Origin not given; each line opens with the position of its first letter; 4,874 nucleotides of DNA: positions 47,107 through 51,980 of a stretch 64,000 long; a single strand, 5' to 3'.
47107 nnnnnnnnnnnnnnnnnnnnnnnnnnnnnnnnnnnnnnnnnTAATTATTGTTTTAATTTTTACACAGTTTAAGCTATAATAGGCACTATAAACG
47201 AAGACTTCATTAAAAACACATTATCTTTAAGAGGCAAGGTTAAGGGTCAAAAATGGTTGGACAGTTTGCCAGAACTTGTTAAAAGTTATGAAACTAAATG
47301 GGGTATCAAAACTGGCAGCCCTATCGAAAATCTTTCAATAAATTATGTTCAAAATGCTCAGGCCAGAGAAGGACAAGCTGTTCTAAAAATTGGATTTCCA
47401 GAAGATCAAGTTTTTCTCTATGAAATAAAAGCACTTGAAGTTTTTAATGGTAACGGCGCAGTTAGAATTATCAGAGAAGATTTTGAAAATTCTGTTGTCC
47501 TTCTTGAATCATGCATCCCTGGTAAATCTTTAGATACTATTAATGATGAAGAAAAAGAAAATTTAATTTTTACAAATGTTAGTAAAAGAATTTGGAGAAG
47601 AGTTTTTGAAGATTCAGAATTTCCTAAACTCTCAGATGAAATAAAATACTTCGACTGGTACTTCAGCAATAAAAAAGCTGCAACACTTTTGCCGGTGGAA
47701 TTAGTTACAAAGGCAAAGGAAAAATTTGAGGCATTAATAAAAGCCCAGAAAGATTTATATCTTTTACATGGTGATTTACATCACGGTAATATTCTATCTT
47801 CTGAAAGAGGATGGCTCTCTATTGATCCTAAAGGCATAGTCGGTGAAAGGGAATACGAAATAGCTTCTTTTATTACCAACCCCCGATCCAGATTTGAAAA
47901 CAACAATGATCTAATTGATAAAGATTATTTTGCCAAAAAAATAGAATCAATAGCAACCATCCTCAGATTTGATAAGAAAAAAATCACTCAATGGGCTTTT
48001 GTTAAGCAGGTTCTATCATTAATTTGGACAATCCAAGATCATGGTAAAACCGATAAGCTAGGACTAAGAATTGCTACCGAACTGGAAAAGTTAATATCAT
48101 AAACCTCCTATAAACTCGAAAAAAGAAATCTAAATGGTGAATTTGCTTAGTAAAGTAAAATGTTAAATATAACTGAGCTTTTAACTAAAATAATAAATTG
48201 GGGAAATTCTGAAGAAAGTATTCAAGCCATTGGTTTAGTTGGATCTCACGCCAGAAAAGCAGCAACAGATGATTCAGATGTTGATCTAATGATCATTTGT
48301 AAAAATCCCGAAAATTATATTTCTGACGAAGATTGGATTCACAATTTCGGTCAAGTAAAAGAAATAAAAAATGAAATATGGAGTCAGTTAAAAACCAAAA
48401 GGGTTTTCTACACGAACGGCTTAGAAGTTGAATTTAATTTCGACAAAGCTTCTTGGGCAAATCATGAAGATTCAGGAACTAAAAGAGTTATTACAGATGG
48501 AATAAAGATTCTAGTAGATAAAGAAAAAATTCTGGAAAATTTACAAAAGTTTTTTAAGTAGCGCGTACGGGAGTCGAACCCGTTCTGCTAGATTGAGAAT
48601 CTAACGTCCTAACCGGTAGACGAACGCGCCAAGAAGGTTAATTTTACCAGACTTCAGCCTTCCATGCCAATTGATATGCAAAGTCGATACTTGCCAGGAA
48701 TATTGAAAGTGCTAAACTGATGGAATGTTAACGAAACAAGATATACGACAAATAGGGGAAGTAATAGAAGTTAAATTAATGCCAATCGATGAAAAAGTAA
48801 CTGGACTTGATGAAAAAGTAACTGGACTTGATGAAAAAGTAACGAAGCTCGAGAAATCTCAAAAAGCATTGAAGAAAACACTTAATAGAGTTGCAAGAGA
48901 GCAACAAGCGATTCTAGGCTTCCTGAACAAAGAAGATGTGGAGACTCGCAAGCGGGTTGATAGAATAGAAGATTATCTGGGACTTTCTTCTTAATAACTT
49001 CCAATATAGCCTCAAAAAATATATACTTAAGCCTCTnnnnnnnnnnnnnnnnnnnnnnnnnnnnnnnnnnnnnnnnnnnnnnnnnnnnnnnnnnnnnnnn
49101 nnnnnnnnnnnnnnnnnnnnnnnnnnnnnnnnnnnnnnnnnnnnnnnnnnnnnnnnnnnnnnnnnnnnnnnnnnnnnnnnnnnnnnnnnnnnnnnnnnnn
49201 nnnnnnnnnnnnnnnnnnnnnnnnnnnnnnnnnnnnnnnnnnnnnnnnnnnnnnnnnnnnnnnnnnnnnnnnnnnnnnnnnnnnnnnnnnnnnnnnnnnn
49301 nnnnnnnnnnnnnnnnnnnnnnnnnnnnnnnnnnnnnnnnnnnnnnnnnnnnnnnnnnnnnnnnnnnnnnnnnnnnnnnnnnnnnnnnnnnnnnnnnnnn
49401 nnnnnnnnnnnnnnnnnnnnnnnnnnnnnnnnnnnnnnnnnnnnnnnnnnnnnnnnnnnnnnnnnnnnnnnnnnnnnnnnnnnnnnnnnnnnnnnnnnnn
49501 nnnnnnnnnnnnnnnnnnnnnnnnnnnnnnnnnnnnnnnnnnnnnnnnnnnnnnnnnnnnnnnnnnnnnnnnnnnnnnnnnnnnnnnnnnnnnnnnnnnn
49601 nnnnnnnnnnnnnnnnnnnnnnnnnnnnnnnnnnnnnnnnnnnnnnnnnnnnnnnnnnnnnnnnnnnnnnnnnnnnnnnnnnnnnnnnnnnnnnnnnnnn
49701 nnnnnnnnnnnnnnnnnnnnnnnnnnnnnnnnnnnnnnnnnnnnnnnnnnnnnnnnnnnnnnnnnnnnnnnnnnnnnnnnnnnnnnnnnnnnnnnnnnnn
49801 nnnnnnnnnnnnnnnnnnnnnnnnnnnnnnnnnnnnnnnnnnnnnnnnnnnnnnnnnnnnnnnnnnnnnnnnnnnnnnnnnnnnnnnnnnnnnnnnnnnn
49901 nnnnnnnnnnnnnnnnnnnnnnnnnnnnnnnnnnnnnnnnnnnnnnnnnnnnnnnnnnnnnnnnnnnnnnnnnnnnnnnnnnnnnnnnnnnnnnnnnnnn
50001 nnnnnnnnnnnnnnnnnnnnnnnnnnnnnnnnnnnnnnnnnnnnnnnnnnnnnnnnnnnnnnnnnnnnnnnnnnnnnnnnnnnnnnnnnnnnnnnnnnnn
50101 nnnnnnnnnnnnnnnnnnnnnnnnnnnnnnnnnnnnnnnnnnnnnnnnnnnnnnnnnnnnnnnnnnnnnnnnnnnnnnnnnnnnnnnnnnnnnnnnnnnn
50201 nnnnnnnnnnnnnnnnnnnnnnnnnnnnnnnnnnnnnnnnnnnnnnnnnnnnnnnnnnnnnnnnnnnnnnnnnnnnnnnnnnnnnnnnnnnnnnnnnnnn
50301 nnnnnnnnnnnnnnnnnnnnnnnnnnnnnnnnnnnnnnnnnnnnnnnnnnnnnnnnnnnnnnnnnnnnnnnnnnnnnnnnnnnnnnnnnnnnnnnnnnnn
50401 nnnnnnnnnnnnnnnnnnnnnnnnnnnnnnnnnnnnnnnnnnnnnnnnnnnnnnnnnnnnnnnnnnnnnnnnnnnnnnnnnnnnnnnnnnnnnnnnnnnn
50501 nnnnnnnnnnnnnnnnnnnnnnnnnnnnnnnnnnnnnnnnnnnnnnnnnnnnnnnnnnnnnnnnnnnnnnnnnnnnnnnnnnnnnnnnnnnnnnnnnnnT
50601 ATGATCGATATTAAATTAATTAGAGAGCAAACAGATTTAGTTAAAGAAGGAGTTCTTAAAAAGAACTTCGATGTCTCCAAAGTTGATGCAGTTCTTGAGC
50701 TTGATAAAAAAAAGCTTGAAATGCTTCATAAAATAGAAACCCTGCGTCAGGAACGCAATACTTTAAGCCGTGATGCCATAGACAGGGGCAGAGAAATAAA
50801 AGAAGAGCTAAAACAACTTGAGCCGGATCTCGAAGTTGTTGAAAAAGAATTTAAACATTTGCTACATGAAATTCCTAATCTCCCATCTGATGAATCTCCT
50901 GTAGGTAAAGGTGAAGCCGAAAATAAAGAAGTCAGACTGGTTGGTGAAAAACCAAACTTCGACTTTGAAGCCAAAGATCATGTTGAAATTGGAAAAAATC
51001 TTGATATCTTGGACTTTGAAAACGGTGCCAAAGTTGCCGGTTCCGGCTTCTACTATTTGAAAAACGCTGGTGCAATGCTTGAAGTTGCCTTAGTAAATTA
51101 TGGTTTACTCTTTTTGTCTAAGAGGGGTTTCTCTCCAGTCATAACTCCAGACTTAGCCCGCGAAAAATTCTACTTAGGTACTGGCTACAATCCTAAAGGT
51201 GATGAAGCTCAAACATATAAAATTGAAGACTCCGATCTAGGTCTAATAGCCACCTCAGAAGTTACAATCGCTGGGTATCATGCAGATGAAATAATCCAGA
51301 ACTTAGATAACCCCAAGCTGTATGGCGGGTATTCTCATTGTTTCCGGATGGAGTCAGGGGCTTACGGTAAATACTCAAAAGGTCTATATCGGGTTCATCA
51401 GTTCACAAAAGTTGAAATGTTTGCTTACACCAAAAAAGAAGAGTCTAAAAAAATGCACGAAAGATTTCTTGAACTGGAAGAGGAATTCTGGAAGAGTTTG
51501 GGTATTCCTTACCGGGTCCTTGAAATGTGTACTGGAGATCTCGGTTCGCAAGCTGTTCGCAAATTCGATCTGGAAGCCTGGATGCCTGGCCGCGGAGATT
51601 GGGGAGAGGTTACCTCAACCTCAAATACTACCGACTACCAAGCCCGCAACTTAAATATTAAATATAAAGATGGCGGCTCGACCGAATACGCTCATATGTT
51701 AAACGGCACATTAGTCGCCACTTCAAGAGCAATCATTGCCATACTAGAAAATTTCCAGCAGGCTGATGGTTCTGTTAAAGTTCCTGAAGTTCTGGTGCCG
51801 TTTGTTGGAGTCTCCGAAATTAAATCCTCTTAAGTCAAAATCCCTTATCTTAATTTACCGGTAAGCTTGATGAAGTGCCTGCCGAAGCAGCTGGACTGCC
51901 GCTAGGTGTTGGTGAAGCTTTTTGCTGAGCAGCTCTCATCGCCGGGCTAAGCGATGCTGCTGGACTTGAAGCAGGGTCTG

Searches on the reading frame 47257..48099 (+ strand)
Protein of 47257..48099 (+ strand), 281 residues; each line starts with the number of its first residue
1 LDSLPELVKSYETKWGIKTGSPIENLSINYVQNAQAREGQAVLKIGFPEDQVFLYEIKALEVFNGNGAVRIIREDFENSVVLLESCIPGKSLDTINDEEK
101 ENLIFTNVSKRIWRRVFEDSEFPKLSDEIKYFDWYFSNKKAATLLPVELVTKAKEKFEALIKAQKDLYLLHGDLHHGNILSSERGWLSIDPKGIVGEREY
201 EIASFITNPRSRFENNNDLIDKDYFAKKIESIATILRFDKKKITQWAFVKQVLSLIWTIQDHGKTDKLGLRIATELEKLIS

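Call 66: search_protein_families(library=pfam, proteins=[window:47257-48099:+], max_evalue=0.0001)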
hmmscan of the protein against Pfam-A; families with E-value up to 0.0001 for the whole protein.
window:47257-48099:+ (281 aa): 3 families
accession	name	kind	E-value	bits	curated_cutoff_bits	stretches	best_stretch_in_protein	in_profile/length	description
PF04655.20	APH_6_hur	-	1e-33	117.2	27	1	31-260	19-250/252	Aminoglycoside/hydroxyurea antibiotic resistance kinase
PF03881.20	Fructosamin_kin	-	1.7e-05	24.6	22.4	1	159-203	180-225/288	Fructosamine kinase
PF01636.29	APH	-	4.5e-05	23.8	23.2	0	38-186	20-187/239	Phosphotransferase enzyme family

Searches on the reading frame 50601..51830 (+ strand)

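Call 67: search_protein_families(library=pfam, proteins=[window:50601-51830:+], max_evalue=0.0001)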
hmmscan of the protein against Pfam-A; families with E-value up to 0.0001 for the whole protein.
window:50601-51830:+ (410 aa): 2 families
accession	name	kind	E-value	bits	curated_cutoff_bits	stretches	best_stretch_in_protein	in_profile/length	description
PF00587.30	tRNA-synt_2b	-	1.8e-28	100.3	29.3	1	206-385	1-179/179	tRNA synthetase class II core domain (G, H, P, S and T)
PF02403.27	Seryl_tRNA_N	-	8.7e-18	65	28.2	1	1-95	1-108/108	Seryl-tRNA synthetase N-terminal domain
